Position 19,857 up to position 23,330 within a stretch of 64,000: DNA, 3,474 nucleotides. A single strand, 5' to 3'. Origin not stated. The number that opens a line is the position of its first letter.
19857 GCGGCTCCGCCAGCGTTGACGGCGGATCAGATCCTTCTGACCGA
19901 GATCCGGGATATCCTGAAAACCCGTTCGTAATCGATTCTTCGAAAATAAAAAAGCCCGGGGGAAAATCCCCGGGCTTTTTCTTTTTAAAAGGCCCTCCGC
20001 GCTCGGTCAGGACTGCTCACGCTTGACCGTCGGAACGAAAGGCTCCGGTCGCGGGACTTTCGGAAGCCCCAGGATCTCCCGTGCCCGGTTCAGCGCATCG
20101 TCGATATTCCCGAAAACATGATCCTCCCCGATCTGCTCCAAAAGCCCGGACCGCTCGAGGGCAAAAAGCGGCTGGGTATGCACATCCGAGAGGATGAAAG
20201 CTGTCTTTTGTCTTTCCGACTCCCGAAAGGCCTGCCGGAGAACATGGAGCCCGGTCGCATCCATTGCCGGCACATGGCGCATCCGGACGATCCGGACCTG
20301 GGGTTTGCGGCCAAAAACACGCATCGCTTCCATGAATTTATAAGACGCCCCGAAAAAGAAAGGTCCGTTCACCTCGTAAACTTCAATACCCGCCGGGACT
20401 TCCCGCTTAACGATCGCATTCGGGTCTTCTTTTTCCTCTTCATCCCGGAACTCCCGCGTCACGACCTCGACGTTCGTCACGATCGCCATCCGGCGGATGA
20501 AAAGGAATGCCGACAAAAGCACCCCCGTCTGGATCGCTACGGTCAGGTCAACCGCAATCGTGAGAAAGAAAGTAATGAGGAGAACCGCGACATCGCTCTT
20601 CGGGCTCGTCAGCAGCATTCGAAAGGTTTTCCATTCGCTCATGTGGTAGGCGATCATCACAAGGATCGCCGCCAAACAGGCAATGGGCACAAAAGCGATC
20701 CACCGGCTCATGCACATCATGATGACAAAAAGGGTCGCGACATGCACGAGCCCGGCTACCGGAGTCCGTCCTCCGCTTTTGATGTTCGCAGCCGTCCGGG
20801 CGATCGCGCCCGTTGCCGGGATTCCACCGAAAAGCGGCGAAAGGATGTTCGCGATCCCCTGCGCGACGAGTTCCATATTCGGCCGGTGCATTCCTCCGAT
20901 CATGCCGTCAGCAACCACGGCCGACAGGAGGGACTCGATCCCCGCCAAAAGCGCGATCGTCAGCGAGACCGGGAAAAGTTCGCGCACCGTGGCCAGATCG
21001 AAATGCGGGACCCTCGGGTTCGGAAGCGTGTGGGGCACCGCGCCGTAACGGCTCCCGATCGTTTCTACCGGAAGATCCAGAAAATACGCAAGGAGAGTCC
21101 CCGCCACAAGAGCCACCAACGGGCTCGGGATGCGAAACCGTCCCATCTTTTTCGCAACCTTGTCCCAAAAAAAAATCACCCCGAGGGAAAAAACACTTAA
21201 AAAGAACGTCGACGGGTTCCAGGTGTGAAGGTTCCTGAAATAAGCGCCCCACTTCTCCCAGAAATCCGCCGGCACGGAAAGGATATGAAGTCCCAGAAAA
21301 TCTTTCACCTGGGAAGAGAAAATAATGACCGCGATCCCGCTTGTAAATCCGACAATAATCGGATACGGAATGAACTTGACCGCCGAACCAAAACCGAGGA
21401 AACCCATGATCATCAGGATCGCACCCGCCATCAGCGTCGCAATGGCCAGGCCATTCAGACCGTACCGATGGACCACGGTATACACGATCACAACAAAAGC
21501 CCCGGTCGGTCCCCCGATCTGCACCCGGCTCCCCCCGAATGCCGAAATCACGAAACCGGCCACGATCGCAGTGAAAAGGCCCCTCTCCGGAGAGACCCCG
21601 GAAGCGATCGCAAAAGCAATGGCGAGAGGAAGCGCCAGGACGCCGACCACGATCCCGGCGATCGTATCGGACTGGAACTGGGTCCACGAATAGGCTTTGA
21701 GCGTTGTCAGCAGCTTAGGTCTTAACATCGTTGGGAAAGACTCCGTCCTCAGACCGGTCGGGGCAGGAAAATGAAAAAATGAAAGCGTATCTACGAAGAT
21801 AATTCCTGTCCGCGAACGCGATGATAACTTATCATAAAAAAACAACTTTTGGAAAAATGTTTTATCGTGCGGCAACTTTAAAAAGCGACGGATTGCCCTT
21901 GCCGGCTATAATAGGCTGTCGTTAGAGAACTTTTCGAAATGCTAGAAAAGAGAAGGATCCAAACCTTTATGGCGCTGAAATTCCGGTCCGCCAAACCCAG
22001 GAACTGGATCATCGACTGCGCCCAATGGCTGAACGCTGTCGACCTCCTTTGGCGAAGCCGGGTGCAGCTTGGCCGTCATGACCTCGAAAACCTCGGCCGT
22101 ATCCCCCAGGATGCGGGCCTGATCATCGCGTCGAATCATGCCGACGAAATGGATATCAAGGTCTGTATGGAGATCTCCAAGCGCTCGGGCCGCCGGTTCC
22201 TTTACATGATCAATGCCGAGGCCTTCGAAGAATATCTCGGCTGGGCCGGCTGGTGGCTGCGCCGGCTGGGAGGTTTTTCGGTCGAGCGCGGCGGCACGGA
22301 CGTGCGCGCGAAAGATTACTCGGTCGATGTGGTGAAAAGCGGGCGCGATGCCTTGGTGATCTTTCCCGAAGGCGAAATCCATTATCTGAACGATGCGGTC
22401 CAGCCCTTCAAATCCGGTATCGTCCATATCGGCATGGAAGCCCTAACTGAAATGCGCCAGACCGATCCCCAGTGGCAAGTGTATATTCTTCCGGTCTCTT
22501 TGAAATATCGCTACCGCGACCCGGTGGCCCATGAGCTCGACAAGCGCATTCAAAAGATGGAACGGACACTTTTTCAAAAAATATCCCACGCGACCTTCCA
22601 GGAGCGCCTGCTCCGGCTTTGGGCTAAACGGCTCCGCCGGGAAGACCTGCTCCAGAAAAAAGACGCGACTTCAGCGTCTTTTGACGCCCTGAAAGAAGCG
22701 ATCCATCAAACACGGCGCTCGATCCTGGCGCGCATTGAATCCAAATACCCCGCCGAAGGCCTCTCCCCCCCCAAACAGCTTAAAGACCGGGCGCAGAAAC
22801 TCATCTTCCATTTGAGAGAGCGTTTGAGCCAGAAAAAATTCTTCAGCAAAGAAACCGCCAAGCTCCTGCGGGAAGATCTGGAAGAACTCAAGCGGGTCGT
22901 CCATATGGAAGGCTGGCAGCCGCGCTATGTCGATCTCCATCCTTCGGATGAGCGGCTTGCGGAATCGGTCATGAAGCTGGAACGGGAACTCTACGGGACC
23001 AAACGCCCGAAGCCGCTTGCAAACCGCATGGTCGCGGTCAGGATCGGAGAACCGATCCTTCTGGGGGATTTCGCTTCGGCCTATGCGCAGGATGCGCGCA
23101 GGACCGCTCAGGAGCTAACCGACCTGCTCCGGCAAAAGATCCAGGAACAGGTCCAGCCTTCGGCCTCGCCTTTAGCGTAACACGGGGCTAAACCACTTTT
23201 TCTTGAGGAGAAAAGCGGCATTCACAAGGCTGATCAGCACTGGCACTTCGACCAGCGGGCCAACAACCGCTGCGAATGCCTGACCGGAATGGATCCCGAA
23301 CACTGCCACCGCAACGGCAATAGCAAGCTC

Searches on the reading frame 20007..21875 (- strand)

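Call 82: search_protein_families(library=pfam, proteins=[window:20007-21875:-], max_evalue=0.0001)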
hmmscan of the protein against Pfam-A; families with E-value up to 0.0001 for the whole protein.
window:20007-21875:- (622 aa): 2 families
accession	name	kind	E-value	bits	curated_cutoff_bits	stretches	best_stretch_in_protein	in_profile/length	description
PF00916.26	Sulfate_transp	-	1.8e-92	310.5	23.2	1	67-435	1-380/380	Sulfate permease family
PF01740.26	STAS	-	1.9e-13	50.5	22.6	1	492-594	5-106/106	STAS domain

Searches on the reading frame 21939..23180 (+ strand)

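Call 82: search_protein_families(library=pfam, proteins=[window:21939-23180:+], max_evalue=0.0001)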
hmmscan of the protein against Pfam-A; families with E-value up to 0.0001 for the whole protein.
window:21939-23180:+ (413 aa): 1 family
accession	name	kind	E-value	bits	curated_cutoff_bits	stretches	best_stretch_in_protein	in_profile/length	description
PF01553.26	Acyltransferase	-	4.8e-16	59.2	23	1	50-188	5-131/132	Acyltransferase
